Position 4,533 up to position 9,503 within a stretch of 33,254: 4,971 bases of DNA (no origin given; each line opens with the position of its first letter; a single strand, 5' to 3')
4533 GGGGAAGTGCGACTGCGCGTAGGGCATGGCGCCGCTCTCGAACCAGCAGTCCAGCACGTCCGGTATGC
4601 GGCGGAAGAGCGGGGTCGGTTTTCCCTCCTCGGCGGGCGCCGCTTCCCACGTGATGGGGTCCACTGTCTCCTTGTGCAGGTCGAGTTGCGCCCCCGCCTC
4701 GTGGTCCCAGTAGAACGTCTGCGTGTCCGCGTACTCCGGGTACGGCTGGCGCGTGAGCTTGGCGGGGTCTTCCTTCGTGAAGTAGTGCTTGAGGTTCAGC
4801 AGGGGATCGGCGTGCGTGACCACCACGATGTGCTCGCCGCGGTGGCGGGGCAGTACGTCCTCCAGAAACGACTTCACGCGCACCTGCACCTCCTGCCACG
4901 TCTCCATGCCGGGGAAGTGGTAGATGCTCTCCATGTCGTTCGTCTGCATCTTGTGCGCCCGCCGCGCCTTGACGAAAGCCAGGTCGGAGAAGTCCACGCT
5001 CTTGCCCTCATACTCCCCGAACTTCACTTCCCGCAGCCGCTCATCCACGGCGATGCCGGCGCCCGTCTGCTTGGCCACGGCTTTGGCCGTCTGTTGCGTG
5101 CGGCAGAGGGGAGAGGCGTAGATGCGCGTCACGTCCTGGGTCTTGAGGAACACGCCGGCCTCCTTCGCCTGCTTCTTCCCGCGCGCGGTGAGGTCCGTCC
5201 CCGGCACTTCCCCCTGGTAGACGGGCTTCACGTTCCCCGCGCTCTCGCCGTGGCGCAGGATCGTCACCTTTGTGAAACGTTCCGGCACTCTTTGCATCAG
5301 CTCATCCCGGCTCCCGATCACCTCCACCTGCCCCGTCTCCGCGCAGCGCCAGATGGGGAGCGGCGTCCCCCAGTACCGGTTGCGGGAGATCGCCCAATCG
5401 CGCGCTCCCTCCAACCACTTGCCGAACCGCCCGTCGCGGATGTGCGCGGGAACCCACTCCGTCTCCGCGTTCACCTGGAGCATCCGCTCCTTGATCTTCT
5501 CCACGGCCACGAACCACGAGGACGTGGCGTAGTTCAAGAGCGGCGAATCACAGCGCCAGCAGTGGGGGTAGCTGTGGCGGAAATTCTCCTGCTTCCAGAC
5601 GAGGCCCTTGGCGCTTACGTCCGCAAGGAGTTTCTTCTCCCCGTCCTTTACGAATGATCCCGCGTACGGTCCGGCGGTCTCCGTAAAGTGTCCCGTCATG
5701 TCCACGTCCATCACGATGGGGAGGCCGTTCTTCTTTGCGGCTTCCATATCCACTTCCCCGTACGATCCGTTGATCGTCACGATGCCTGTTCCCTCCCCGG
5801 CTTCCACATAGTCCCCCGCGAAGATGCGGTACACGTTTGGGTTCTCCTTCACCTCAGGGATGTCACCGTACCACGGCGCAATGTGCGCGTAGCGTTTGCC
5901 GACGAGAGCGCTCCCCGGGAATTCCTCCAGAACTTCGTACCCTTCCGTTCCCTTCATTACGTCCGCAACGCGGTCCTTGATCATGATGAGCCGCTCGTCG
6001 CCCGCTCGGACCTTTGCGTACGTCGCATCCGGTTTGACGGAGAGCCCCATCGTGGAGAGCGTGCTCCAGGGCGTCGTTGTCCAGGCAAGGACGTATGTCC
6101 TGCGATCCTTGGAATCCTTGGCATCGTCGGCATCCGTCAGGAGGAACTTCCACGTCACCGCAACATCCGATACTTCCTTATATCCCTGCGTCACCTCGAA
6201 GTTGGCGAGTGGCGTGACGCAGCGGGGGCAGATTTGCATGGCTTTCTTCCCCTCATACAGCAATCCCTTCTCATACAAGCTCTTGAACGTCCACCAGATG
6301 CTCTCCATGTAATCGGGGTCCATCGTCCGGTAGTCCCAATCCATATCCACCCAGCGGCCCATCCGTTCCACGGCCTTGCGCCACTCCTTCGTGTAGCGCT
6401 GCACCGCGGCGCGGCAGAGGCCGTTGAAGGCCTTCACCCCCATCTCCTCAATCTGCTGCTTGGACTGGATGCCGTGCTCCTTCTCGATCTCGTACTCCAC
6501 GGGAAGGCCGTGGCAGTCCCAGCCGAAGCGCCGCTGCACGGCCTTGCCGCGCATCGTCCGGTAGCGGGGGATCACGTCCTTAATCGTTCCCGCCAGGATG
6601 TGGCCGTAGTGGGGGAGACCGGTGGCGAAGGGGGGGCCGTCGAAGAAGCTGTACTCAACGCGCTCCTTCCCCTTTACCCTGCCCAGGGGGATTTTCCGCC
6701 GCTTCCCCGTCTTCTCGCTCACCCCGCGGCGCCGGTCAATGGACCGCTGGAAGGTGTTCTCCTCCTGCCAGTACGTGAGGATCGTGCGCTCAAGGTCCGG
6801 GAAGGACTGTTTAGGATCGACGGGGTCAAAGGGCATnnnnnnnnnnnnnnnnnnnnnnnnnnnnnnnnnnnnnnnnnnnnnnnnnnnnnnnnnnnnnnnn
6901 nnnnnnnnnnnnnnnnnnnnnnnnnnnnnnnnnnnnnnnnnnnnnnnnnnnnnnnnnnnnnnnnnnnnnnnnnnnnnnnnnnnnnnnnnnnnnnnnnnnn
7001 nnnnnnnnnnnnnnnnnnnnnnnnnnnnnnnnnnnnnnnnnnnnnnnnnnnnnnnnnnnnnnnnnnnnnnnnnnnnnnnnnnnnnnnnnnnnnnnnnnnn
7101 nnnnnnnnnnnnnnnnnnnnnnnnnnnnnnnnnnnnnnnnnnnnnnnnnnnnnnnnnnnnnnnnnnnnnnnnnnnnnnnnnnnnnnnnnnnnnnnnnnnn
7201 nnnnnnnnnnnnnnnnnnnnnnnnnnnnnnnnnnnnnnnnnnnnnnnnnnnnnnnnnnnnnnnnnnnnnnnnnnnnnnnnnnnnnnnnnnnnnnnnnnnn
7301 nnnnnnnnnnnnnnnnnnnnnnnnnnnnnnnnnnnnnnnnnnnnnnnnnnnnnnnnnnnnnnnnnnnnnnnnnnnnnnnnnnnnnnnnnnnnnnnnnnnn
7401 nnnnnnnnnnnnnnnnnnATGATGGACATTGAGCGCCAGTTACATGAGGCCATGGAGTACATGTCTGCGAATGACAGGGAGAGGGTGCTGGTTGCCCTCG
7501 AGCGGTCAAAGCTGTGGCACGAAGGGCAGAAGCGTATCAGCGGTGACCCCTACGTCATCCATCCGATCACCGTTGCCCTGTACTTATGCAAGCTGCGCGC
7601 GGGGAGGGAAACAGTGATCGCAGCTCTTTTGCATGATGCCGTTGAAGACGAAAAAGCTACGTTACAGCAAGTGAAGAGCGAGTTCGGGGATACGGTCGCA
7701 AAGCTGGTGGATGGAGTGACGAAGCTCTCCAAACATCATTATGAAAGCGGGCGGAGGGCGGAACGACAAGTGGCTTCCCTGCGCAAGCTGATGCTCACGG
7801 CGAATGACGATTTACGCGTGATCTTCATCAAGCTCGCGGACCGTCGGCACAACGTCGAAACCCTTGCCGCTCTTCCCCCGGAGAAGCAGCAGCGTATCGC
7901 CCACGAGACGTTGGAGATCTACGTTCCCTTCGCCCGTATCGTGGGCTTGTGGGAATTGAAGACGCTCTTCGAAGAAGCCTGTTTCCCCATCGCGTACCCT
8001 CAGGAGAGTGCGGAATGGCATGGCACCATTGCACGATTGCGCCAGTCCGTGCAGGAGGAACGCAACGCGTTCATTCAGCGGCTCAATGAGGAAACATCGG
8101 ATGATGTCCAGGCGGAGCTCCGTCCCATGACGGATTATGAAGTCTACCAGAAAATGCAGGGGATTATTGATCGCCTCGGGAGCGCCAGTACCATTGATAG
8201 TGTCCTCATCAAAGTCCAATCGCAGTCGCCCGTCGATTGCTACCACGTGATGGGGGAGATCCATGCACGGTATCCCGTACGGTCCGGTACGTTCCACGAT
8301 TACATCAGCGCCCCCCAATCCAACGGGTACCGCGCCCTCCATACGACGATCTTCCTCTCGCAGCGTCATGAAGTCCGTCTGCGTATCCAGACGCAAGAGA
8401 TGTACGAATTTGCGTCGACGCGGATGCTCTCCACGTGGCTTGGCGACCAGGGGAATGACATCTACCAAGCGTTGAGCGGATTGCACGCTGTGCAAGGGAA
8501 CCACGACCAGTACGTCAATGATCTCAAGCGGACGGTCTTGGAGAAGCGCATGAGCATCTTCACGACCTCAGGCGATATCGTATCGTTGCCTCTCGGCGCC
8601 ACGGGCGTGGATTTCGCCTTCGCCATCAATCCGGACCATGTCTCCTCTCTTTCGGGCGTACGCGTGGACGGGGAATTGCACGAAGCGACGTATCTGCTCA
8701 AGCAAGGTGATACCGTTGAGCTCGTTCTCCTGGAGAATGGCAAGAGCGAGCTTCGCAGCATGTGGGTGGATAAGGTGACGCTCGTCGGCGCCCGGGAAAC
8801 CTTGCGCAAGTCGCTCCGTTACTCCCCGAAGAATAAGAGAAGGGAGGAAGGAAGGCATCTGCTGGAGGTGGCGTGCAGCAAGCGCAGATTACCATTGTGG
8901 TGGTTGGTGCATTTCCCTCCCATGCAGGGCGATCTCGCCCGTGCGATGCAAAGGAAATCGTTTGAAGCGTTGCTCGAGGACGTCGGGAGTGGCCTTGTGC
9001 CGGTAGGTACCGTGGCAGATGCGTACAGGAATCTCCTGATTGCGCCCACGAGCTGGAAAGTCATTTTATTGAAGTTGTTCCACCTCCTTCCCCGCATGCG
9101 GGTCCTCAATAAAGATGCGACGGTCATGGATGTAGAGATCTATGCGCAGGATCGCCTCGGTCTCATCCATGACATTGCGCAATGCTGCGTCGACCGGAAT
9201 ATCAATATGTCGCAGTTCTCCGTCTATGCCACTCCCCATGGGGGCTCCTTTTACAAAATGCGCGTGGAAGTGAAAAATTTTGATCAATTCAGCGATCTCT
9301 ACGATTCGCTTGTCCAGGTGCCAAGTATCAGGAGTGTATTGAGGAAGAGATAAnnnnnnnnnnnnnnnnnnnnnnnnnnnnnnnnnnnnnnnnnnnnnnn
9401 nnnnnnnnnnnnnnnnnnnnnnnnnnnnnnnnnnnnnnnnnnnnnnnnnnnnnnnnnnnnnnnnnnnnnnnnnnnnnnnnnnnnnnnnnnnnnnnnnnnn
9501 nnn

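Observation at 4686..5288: Complete histidine-phosphatase (PGAM-like) domain inserted inside the catalytic core of IleRS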

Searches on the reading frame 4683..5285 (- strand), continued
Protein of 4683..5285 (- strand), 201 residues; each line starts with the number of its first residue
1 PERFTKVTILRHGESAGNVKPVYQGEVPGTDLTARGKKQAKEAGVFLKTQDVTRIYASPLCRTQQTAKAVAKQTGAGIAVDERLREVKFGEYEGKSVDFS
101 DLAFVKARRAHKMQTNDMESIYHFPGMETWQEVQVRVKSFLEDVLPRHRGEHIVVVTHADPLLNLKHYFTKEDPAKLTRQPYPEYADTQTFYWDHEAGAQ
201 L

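Call 74: predict_structure(alignment_id=A3)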
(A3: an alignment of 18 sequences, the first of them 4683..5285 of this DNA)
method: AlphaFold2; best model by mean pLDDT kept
length: 201 residues; sequences in the alignment: 18
mean_pLDDT: 89.9   pTM: 0.88
mean pLDDT of the five models: 89.9, 89.2, 88.7, 88.6, 82.5
residues with pLDDT >= 90: 136; 70-90: 40; 50-70: 25; < 50: 0
segments of 3 or more residues with pLDDT < 50: none
pLDDT, mean of each block of 10 residues (from residue 1): 95 92 87 98 97 98 98 98 93 76 58 63 80 96 98 97 96 86 93 95 89
secondary structure, 60 per line:
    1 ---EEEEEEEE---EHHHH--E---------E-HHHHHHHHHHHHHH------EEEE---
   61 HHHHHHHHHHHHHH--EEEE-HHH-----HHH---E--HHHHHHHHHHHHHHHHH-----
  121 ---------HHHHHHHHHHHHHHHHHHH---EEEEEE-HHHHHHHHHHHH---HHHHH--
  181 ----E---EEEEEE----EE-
elements in order: E4-11 H16-19 H34-47 E54-57 H61-74 E77-80 H99-115 H130-148 E152-157 H159-170 H174-178 E189-194

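Call 77: fold_search(model_id=the predicted structure, library=pdb)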
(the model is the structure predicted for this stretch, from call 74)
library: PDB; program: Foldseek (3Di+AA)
matches with E <= 10: 1246; with E <= 0.001: 300
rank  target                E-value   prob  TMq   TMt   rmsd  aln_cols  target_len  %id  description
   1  4ij6_B                4.2e-15  1.00  0.81  0.80   3.4       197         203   28  Crystal Structure of a Novel-type Phosphoserine Phosphatase Mutant (H9A) from <i>Hydrogenobacter thermophilus</i> TK-6 (released 2013-03-20)
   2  1h2e                  4.5e-15  1.00  0.80  0.78   3.5       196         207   28  BACILLUS STEAROTHERMOPHILUS PHOE (previously known as yhfr) in complex with phosphate (released 2002-08-12)
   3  6s2q_B                4.5e-15  1.00  0.75  0.72   4.0       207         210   24  Mycobacterial hydrolase 1 (released 2020-07-22)
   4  4ij6_A                5.4e-15  1.00  0.78  0.76   3.6       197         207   28  Crystal Structure of a Novel-type Phosphoserine Phosphatase Mutant (H9A) from <i>Hydrogenobacter thermophilus</i> TK-6 (released 2013-03-20)
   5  4pz9_A                6.2e-15  1.00  0.78  0.75   3.8       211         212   23  The native structure of mycobacterial glucosyl-3-phosphoglycerate phosphatase Rv2419c (released 2014-06-11)
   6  9o8j_A                6.6e-15  1.00  0.76  0.66   9.0       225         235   22  Crystal structure of Phosphoglycerate mutase from Trichomonas vaginalis (sulfate bound) (released 2025-04-23)
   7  1xq9_A                9.1e-15  1.00  0.77  0.66   4.8       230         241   20  Structure of Phosphoglycerate Mutase from Plasmodium falciparum at 2.6 Resolution (released 2004-12-21)
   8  6s2q_D                1.2e-14  1.00  0.77  0.75   3.8       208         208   24  Mycobacterial hydrolase 1 (released 2020-07-22)
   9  1ebb                  1.4e-14  1.00  0.82  0.81   3.4       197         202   28  Bacillus stearothermophilus YhfR (released 2002-02-11)
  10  6s2q_C                1.6e-14  1.00  0.77  0.74   3.8       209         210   23  Mycobacterial hydrolase 1 (released 2020-07-22)
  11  6s2q_A                2.2e-14  1.00  0.77  0.72   3.8       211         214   23  Mycobacterial hydrolase 1 (released 2020-07-22)
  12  6s2r_A                2.4e-14  1.00  0.77  0.68   3.8       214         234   24  Mycobacterial hydrolase 2 (released 2020-07-15)
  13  4ij5_A                2.5e-14  1.00  0.79  0.76   3.0       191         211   29  Crystal Structure of a Novel-type Phosphoserine Phosphatase from <i>Hydrogenobacter thermophilus</i> TK-6 (released 2013-03-20)
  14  3ezn_A                2.9e-14  1.00  0.79  0.68   5.8       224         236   20  Crystal structure of phosphoglyceromutase from burkholderia pseudomallei 1710b (released 2008-11-11)
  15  9mmh_A                3.1e-14  1.00  0.74  0.74   3.9       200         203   24  HFP (histidine family phosphatase) that catalyzes essential dephosphorylation for riboflavin biosynthesis (released 2025-04-09)
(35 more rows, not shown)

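Call 80: search_protein_families(library=padloc, proteins=[P0356, P0362, P0280, P0340], max_evalue=0.001)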
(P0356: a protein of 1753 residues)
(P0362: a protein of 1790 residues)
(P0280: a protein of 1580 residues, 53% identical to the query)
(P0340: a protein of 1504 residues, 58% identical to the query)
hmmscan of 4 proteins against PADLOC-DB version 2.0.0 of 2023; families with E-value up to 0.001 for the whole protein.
P0356 (1753 aa): 1 family
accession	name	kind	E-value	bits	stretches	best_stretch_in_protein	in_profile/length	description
PDLC02911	VakA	-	0.00029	19.5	1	1190-1223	6-41/163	-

P0362 (1790 aa): 0 families

P0280 (1580 aa): 0 families

P0340 (1504 aa): 0 families

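Call 82: search_protein_families(library=pfam, proteins=[P0164, P0265, P0170, P0181, P0150, P0250, P0260, P0136, P0162, P0222], max_evalue=0.00001)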
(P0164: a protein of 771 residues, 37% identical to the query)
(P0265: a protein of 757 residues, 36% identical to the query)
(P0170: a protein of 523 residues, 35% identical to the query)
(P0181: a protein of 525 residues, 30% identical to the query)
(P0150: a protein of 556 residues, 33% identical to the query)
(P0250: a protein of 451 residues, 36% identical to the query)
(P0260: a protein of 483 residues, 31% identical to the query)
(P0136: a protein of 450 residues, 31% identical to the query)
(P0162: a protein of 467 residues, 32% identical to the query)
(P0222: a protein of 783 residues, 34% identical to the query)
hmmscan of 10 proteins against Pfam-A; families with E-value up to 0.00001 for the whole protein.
P0164 (771 aa): 1 family
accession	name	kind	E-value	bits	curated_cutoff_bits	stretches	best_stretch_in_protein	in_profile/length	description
PF00300.27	His_Phos_1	-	7e-83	277.5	21.7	3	25-232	2-176/194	Histidine phosphatase superfamily (branch 1)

P0265 (757 aa): 3 families
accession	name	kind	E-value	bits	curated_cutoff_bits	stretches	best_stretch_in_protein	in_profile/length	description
PF00133.28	tRNA-synt_1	-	4.1e-90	302.9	22.7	2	17-493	2-304/414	tRNA synthetases class I (I, L, M and V)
PF00300.27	His_Phos_1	-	1.4e-33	116.7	21.7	1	577-749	3-182/194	Histidine phosphatase superfamily (branch 1)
PF09334.17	tRNA-synt_1g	-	2.4e-13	50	20.1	1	52-198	8-135/391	tRNA synthetases class I (M)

P0170 (523 aa): 4 families
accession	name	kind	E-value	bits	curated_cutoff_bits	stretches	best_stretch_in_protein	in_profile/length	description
PF00133.28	tRNA-synt_1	-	2.8e-47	161.8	22.7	2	252-379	286-413/414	tRNA synthetases class I (I, L, M and V)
PF00300.27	His_Phos_1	-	5.9e-34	117.9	21.7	1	58-213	2-161/194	Histidine phosphatase superfamily (branch 1)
PF08264.19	Anticodon_1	-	1.4e-20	74.1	25.1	1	424-522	1-100/148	Anticodon-binding domain of tRNA ligase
PF09334.17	tRNA-synt_1g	-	3e-08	33.3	20.1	1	312-388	301-373/391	tRNA synthetases class I (M)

P0181 (525 aa): 3 families
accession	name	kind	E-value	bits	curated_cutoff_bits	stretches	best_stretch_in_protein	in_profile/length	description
PF00133.28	tRNA-synt_1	-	9.5e-55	186.5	22.7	1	243-423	240-414/414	tRNA synthetases class I (I, L, M and V)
PF00300.27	His_Phos_1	-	2.4e-38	132.2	21.7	1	96-257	1-162/194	Histidine phosphatase superfamily (branch 1)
PF08264.19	Anticodon_1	-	6.3e-06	26.6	25.1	1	480-519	10-50/148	Anticodon-binding domain of tRNA ligase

P0150 (556 aa): 2 families
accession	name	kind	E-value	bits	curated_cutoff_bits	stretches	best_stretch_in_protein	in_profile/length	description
PF00300.27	His_Phos_1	-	1.1e-62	211.6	21.7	2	84-231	1-159/194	Histidine phosphatase superfamily (branch 1)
PF00133.28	tRNA-synt_1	-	6.2e-54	183.8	22.7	2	271-406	278-409/414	tRNA synthetases class I (I, L, M and V)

P0250 (451 aa): 3 families
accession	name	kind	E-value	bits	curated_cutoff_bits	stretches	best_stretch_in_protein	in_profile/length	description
PF00300.27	His_Phos_1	-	3.2e-44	151.4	21.7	1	11-203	1-191/194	Histidine phosphatase superfamily (branch 1)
PF13508.13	Acetyltransf_7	-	1.8e-10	41.5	27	1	359-437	2-83/84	Acetyltransferase (GNAT) domain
PF00583.31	Acetyltransf_1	-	4.4e-10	40.3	20.7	1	352-436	25-116/116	Acetyltransferase (GNAT) family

P0260 (483 aa): 1 family
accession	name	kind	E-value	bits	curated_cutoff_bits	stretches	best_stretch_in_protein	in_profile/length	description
PF00300.27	His_Phos_1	-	1.8e-86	289.2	21.7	2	257-456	2-188/194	Histidine phosphatase superfamily (branch 1)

P0136 (450 aa): 1 family
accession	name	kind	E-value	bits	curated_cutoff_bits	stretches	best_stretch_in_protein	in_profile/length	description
PF00300.27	His_Phos_1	-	1.1e-101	338.8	21.7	2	20-183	1-161/194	Histidine phosphatase superfamily (branch 1)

P0162 (467 aa): 1 family
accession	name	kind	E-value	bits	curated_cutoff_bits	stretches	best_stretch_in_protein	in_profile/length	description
PF00300.27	His_Phos_1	-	2.7e-117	389.8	21.7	3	257-458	1-194/194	Histidine phosphatase superfamily (branch 1)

P0222 (783 aa): 6 families
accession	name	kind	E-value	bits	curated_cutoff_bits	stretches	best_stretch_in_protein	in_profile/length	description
PF00133.28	tRNA-synt_1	-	1.1e-52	179.7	22.7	2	308-433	289-405/414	tRNA synthetases class I (I, L, M and V)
PF00300.27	His_Phos_1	-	4.7e-33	114.9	21.7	1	98-251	2-156/194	Histidine phosphatase superfamily (branch 1)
PF08264.19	Anticodon_1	-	9.2e-22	78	25.1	1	499-647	1-145/148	Anticodon-binding domain of tRNA ligase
PF19302.4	DUF5915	-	3.4e-21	76.1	27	1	676-779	91-193/195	Domain of unknown function (DUF5915)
PF09334.17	tRNA-synt_1g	-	9.4e-14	51.4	20.1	1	373-446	297-370/391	tRNA synthetases class I (M)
PF01921.24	tRNA-synt_1f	-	3.6e-06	26.6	27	1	377-447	257-325/360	tRNA synthetases class I (K)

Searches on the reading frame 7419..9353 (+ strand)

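Call 28: search_protein_families(library=pfam, proteins=[window:7419-9353:+], max_evalue=0.0001)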
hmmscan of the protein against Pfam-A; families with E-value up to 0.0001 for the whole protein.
window:7419-9353:+ (644 aa): 5 families
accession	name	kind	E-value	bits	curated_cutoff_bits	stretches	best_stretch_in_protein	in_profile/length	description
PF13328.12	HD_4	-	3.3e-39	134.6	27.2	1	26-178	1-156/156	HD domain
PF04607.23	RelA_SpoT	-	5.4e-13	49.6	27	1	240-336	7-102/113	Region found in RelA / SpoT proteins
PF02824.27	TGS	-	1.4e-09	38.3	22.2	1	379-436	2-59/60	TGS domain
PF01966.28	HD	-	1.1e-08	35.8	22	1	46-145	2-115/116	HD domain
PF13291.12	ACT_4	-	1.2e-08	36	27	1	570-642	7-80/80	ACT domain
